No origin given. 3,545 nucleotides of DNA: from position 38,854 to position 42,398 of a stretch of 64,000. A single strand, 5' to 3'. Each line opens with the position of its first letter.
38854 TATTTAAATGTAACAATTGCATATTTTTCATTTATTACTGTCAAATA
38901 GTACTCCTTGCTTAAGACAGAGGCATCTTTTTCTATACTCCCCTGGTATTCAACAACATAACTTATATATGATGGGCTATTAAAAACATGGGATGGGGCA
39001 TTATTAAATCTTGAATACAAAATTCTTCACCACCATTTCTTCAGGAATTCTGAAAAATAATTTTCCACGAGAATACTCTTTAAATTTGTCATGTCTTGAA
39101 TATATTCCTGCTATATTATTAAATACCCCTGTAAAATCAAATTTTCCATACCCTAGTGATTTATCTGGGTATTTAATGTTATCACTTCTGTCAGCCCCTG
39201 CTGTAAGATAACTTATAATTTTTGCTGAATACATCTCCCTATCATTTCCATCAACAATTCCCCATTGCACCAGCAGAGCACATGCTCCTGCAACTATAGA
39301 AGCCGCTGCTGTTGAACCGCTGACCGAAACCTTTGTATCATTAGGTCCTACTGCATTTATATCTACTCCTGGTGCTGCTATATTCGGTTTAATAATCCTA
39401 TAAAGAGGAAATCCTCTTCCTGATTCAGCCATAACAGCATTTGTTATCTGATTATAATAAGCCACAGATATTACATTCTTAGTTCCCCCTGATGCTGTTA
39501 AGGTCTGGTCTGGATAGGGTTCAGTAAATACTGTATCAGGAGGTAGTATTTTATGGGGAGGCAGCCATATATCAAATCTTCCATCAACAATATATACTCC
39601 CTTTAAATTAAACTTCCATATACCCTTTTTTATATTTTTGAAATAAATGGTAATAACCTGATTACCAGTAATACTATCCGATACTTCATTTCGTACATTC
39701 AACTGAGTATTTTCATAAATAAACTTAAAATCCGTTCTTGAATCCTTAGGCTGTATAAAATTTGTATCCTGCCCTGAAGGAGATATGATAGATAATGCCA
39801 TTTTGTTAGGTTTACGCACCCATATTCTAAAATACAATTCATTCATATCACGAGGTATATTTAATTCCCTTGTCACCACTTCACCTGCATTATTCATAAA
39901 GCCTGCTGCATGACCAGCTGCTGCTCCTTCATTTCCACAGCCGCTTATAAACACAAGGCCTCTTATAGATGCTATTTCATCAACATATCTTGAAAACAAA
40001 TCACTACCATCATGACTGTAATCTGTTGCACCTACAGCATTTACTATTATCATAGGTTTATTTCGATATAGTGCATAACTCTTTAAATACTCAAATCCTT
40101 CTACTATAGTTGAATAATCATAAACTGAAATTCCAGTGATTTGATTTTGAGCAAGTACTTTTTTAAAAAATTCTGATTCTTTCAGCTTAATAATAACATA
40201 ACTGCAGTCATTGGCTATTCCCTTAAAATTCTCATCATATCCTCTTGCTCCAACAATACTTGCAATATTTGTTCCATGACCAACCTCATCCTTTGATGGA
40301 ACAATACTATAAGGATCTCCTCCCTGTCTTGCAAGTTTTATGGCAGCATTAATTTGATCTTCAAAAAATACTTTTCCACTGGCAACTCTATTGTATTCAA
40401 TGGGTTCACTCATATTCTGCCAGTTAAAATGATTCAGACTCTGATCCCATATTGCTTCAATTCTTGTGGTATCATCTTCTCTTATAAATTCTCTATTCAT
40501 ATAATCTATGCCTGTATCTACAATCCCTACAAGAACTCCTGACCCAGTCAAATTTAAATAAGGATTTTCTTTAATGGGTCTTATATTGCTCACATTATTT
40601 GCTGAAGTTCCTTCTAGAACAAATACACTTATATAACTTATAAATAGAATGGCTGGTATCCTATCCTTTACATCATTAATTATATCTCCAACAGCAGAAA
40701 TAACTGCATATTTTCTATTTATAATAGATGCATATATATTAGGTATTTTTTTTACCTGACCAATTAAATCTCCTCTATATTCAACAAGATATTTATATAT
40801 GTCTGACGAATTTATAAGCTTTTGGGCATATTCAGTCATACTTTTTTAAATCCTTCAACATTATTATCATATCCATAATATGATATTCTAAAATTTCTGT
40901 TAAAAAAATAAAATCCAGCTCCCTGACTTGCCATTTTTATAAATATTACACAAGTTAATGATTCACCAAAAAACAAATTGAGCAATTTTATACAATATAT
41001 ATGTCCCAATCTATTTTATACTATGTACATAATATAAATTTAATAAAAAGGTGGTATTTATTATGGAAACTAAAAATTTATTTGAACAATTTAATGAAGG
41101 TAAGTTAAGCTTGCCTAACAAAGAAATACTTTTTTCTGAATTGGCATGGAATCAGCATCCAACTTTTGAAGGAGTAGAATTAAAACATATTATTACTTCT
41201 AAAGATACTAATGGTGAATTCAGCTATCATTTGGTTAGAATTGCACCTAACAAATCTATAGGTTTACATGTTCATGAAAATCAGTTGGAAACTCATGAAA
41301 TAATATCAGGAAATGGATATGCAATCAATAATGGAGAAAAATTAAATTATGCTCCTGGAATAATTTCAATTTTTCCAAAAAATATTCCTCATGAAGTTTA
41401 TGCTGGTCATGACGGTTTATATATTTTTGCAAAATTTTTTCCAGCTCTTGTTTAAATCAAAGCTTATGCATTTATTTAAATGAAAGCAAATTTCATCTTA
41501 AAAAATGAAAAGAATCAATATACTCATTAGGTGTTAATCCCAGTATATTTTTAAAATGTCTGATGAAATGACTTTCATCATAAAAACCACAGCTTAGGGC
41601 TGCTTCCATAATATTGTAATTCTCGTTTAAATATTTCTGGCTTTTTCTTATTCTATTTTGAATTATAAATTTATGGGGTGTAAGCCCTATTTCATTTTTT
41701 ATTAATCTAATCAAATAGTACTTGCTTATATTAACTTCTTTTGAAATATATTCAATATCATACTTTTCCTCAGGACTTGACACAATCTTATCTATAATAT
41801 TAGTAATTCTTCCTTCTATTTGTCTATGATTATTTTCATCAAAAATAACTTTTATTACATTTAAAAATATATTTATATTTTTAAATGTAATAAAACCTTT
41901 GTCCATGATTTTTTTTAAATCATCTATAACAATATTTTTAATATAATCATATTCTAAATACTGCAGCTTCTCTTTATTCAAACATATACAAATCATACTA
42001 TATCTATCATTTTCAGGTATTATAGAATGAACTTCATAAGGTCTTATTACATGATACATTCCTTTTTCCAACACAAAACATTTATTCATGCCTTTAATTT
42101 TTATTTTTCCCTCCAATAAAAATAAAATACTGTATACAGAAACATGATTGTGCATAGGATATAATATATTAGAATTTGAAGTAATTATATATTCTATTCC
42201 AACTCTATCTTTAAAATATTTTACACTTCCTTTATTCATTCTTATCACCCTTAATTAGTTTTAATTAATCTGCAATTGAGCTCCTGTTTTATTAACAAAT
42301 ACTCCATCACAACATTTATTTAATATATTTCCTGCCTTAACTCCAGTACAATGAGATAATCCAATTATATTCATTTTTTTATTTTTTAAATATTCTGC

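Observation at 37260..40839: Tandem, overlapping Csp-type germination subtilases, neither with a canonical Asp-His-Ser triad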

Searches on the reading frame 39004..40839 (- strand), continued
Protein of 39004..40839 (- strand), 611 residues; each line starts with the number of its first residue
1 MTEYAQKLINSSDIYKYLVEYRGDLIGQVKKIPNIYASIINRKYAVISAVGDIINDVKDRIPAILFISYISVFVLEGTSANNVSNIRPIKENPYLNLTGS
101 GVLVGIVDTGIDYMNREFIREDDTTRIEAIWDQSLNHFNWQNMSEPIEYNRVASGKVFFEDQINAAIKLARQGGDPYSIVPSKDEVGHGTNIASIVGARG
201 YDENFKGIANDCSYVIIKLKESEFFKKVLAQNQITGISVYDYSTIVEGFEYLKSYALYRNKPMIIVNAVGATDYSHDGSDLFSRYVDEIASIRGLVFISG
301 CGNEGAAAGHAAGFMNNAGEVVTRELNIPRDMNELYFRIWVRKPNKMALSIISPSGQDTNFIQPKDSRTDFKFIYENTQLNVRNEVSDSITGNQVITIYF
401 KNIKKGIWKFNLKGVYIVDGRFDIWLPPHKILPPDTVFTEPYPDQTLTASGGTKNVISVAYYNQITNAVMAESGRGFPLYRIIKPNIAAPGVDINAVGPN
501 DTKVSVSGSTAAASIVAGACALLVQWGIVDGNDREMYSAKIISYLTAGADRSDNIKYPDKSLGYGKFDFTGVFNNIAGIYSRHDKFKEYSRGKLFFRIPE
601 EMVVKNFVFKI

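Call 65: predict_structure(alignment_id=A1)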
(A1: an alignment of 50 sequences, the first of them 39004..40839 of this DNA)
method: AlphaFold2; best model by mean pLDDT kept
length: 611 residues; sequences in the alignment: 50
mean_pLDDT: 87.1   pTM: 0.88
mean pLDDT of the five models: 87.1, 85.7, 85.2, 85.1, 82.7
residues with pLDDT >= 90: 381; 70-90: 163; 50-70: 38; < 50: 29
segments of 3 or more residues with pLDDT < 50: 80-94, 582-584, 604-611
pLDDT, mean of each block of 10 residues (from residue 1): 54 85 91 87 91 76 86 76 42 69 96 94 95 91 92 94 97 96 92 92 83 96 92 91 94 97 95 81 91 95 92 94 97 94 93 97 89 96 75 88 97 94 93 95 87 92 89 80 89 88 88 95 95 93 93 88 92 81 56 60 45 39
secondary structure, 60 per line:
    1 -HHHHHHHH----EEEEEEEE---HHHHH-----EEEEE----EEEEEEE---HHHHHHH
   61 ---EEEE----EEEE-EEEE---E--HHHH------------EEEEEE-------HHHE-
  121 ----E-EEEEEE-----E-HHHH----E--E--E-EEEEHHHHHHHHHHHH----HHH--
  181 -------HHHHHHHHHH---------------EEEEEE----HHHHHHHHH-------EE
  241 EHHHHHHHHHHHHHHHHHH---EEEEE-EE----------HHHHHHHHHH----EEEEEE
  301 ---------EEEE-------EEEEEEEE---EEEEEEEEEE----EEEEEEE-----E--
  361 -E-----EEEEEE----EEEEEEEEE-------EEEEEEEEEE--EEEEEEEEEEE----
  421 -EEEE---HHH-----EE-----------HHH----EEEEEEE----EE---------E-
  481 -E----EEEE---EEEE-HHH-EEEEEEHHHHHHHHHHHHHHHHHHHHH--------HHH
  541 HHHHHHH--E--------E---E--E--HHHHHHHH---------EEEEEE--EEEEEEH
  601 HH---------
elements in order: H2-9 E14-21 H25-29 E35-39 E44-50 H54-60 E64-67 E72-75 E77-80 H87-90 E103-108 E127-132 H140-143 E156-159 H160-171 H188-197 E213-218 H223-231 E239-241 H242-259 E263-267 H281-290 E295-300 E310-313 E321-328 E332-341 E346-352 E368-373 E378-386 E394-403 E406-416 E422-425 E457-463 E487-490 E494-497 E503-508 H509-529 H538-547 H569-576 E586-591 E594-599

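Call 69: fold_search(model_id=the predicted structure, library=pdb)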
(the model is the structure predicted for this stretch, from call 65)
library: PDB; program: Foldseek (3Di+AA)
matches with E <= 10: 1333; with E <= 0.001: 238
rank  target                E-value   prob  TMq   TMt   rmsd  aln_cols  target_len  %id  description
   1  6mw4                  5.4e-54  1.00  0.81  0.89   3.3       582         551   27  Structure of pseudoprotease CspC from Clostridioides difficile (released 2019-06-26)
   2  9pr8_D                7.2e-52  1.00  0.81  0.90   2.8       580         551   28  Crystal Structure of the Clostridiodes difficile CspC-CspA heterodimer. (released 2026-01-21)
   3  9pr9_C                9.2e-52  1.00  0.79  0.88   3.0       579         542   28  Crystal structure of the Clostridiodes difficile CspA homodimer (released 2026-01-21)
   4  9pr8_C                4.9e-51  1.00  0.82  0.90   2.9       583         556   28  Crystal Structure of the Clostridiodes difficile CspC-CspA heterodimer. (released 2026-01-21)
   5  9pr8_A                8.4e-51  1.00  0.79  0.91   3.2       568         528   27  Crystal Structure of the Clostridiodes difficile CspC-CspA heterodimer. (released 2026-01-21)
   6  9pr9_A                1.4e-50  1.00  0.80  0.89   3.6       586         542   28  Crystal structure of the Clostridiodes difficile CspA homodimer (released 2026-01-21)
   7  9pr9_B                1.8e-49  1.00  0.74  0.91   3.3       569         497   28  Crystal structure of the Clostridiodes difficile CspA homodimer (released 2026-01-21)
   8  9pr9_D                4.6e-49  1.00  0.75  0.92   3.1       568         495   27  Crystal structure of the Clostridiodes difficile CspA homodimer (released 2026-01-21)
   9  9pr8_B                6.6e-49  1.00  0.78  0.89   3.1       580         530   28  Crystal Structure of the Clostridiodes difficile CspC-CspA heterodimer. (released 2026-01-21)
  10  4i0w_B                1.3e-44  1.00  0.69  0.90   2.6       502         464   29  Structure of the Clostridium Perfringens CspB protease (released 2013-04-03)
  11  4i0w_D                1.3e-44  1.00  0.69  0.88   3.1       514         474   30  Structure of the Clostridium Perfringens CspB protease (released 2013-04-03)
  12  3afg_B                1.5e-17  1.00  0.50  0.60   7.0       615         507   15  Crystal structure of ProN-Tk-SP from Thermococcus kodakaraensis (released 2010-08-04)
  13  3whi_B                1.4e-15  1.00  0.47  0.79   6.3       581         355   14  Crystal structure of unautoprocessed form of IS1-inserted Pro-subtilisin E (released 2013-12-25)
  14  3afg_A                6.4e-15  1.00  0.48  0.58   7.5       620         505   16  Crystal structure of ProN-Tk-SP from Thermococcus kodakaraensis (released 2010-08-04)
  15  3wiu_C                2.1e-14  1.00  0.48  0.72   5.1       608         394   13  Crystal structure of Pro-S324A/L349A (released 2014-10-01)
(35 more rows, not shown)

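Call 74: find_encoding_contigs(protein=P0006, flank=8000, max_places=1)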
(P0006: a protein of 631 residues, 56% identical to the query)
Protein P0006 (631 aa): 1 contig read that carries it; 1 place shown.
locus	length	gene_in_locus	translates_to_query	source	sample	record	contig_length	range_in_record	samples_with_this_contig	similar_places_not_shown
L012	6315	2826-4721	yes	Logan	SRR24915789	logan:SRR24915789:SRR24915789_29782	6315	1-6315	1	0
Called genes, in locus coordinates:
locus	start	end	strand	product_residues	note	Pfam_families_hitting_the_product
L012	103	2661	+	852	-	PF00111:Fer2 (weak), PF13085:Fer2_3 (weak), PF01799:Fer2_2, PF01315:Ald_Xan_dh_C, PF02738:MoCoBD_1, PF20256:MoCoBD_2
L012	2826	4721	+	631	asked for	PF00082:Peptidase_S8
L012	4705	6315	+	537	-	?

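Call 78: find_encoding_contigs(protein=P0040, flank=9000, max_places=1)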
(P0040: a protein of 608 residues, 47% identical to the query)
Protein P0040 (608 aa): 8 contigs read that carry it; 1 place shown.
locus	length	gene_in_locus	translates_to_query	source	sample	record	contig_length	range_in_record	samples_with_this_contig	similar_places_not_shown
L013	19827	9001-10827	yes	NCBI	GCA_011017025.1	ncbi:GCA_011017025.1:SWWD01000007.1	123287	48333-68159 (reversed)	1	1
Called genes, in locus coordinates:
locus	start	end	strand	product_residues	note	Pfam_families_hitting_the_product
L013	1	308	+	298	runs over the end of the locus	-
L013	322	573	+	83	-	-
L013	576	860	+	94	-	-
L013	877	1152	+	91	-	PF13780:DUF4176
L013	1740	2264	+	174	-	PF07791:Imm11 (weak)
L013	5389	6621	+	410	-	PF08928:PoNi_N, PF08929:PoNi_C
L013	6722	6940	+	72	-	-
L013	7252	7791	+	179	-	PF00857:Isochorismatase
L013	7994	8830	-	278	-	-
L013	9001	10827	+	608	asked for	PF00082:Peptidase_S8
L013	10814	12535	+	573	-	PF00082:Peptidase_S8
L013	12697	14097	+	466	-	PF00171:Aldedh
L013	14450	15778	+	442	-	PF01554:MatE, PF03023:MurJ (weak)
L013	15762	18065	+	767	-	PF04262:Glu_cys_ligase, PF18419:ATP-grasp_6, PF02655:ATP-grasp_3 (faint), PF08443:RimK, PF14397:ATPgrasp_ST (weak), PF01071:GARS_A (weak), PF07478:Dala_Dala_lig_C (weak), PF08443:RimK (weak)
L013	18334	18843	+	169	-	PF00293:NUDIX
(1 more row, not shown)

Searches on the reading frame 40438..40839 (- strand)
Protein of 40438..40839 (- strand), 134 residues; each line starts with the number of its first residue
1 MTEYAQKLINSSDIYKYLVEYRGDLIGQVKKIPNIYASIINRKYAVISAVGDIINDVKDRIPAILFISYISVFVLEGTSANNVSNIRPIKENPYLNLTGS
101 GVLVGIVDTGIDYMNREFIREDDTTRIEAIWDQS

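Call 64: search_solved_structures(query=window:40438-40839:-, max_evalue=1, show_alignments=5)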
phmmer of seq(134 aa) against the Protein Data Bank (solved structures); distinct sequences matched with E-value up to 1: 12.
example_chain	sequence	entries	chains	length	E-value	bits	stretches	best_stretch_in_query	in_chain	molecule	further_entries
9sj9_A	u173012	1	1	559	3.7e-11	46.4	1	74-133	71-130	S8 family peptidase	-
6mw4_A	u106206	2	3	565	3.9e-11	46.3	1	74-133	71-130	Putative germination-specific protease | Germination-specific protease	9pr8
9t7m_E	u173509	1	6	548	2e-10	44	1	68-133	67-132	Subtilisin-like serine germination related protease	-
9sj9_B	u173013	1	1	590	2.1e-10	43.9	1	68-133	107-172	Subtilisin-like serine germination related protease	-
9pr8_A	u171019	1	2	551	2.1e-10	43.9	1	68-133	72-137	Germination-specific protease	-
9pr9_A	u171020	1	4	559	2.1e-10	43.9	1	68-133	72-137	Germination-specific protease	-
4i0w_B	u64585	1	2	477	2.5e-06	30.8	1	91-132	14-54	Protease CspB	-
9sj6_C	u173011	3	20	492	0.00033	23.9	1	96-134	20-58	Subtilisin-like serine germination related protease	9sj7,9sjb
1ot5_A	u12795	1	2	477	0.053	16.8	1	94-118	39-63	Kexin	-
1r64_A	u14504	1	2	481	0.054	16.7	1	94-118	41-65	Kexin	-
2id4_A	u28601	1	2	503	0.057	16.7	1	94-118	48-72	Kexin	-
9sjb_A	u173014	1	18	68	0.31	14.3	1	15-68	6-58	Subtilisin-like serine germination related protease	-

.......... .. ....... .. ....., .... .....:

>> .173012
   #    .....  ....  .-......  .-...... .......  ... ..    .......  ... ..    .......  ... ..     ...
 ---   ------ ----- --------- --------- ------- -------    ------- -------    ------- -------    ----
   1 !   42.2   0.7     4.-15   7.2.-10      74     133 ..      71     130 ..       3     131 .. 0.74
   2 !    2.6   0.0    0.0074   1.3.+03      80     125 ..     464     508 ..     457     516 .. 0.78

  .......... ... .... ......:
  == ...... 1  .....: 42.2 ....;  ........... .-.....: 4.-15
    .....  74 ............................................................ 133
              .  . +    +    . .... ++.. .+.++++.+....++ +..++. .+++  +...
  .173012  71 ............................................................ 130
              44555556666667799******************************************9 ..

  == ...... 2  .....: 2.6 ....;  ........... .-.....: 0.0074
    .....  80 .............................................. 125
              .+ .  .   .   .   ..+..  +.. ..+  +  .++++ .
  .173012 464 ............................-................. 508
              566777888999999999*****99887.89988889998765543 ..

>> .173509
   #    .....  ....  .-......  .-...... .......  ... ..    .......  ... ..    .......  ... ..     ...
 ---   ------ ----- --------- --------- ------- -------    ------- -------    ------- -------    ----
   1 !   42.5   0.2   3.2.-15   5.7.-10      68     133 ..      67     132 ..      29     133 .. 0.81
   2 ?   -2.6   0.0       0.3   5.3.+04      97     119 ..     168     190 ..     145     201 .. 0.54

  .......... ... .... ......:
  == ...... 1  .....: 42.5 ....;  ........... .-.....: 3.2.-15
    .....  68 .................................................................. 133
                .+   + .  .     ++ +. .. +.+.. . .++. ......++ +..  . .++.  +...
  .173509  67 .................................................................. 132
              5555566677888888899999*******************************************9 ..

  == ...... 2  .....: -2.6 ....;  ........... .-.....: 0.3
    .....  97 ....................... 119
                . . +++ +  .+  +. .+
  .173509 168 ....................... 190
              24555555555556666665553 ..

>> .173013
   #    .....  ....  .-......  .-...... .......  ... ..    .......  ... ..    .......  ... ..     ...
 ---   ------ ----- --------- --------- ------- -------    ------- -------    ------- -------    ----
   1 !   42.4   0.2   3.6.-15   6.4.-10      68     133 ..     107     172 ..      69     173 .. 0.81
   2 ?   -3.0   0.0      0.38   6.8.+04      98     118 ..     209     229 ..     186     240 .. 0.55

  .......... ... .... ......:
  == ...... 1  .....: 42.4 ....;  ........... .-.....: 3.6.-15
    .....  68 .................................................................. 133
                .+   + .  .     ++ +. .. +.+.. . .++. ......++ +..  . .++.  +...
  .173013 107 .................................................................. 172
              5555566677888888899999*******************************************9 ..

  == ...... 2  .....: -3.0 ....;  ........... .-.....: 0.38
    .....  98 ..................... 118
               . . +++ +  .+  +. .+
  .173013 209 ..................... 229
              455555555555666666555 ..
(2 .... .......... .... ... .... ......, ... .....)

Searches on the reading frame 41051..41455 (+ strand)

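Call 6: search_protein_families(library=ncbifam, proteins=[window:41051-41455:+], max_evalue=0.001)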
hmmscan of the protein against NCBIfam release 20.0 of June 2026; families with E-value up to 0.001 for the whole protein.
window:41051-41455:+ (134 aa): 1 family
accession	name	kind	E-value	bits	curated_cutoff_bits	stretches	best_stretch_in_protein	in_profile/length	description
NF009806.0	PRK13290.1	subfamily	0.0002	21.4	128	1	44-133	23-111/130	ectoine synthase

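Call 44: search_protein_families(library=pfam, proteins=[window:41051-41455:+], max_evalue=0.00001)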
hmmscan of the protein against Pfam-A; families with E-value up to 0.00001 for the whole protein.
window:41051-41455:+ (134 aa): 1 family
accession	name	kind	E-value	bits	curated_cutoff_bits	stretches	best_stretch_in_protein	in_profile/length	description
PF07883.17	Cupin_2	-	1.5e-08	34.7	27.2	1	61-118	2-58/70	Cupin domain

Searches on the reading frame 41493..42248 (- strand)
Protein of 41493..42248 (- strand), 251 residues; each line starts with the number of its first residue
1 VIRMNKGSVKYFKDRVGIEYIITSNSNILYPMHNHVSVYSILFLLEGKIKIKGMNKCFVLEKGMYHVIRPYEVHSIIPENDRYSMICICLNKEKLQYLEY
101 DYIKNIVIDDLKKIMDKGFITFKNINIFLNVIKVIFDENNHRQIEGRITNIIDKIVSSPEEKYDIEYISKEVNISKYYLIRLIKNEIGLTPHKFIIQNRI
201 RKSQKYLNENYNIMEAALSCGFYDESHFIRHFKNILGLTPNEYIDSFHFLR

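Call 6: search_protein_families(library=ncbifam, proteins=[window:41493-42248:-], max_evalue=0.001)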
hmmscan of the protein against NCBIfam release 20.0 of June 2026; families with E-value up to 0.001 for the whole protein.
window:41493-42248:- (251 aa): 25 families
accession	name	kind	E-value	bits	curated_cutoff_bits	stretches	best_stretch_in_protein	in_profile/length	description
TIGR04094.1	adjacent_YSIRK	equivalog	1.1e-14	54.3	200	1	147-243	286-382/383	YSIRK-targeted surface antigen transcriptional regulator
NF006902.0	PRK09393.1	equivalog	1.5e-13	50.7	425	1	143-247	217-322/327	transcriptional regulator FtrA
NF007243.0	PRK09685.1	equivalog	2e-11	43.9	199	1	139-245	195-300/303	transcriptional regulator FeaR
NF007860.0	PRK10572.1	equivalog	9.9e-11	41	208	1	137-244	174-282/292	arabinose operon transcriptional regulator AraC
NF047455.1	TF_Staph_AryK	equivalog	1.4e-10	40.1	850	1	125-247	132-259/759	transcriptional regulator AryK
NF010028.0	PRK13503.1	equivalog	4.3e-10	39.4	288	1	126-242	152-268/278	HTH-type transcriptional activator RhaS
NF047788.1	TransRegPocR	equivalog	9.7e-10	38.2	500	1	14-245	62-289/296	transcriptional regulator PocR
NF052371.1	TransRegGbdRPseu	equivalog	1.5e-09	37.4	480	1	145-242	224-322/365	choline metabolism transcriptional regulator GbdR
NF011964.0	PRK15435.1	equivalog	2.6e-09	36.6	345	1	160-243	97-180/354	bifunctional DNA-binding transcriptional regulator/O6-methylguanine-DNA methyltransferase Ada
NF007693.0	PRK10371.1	equivalog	1.9e-08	33.9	253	1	101-243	154-296/309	transcriptional regulator MelR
NF011732.0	PRK15185.1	equivalog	3.4e-08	33.1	354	1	144-246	207-306/309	transcriptional regulator HilD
NF049932.1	TranspRegBtr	equivalog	1.5e-07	30.3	900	1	157-244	175-263/531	bacillibactin transport transcriptional regulator Btr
NF010025.2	PRK13500.1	equivalog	1.9e-07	30.9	525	1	120-243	150-274/282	HTH-type transcriptional activator RhaR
NF040475.1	chlor_reg_RclR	equivalog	3e-07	30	400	1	145-244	176-276/284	reactive chlorine-specific transcriptional regulator RclR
NF007633.0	PRK10296.1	equivalog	8.3e-07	28.8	264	1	132-247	158-275/280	transcriptional regulator ChbR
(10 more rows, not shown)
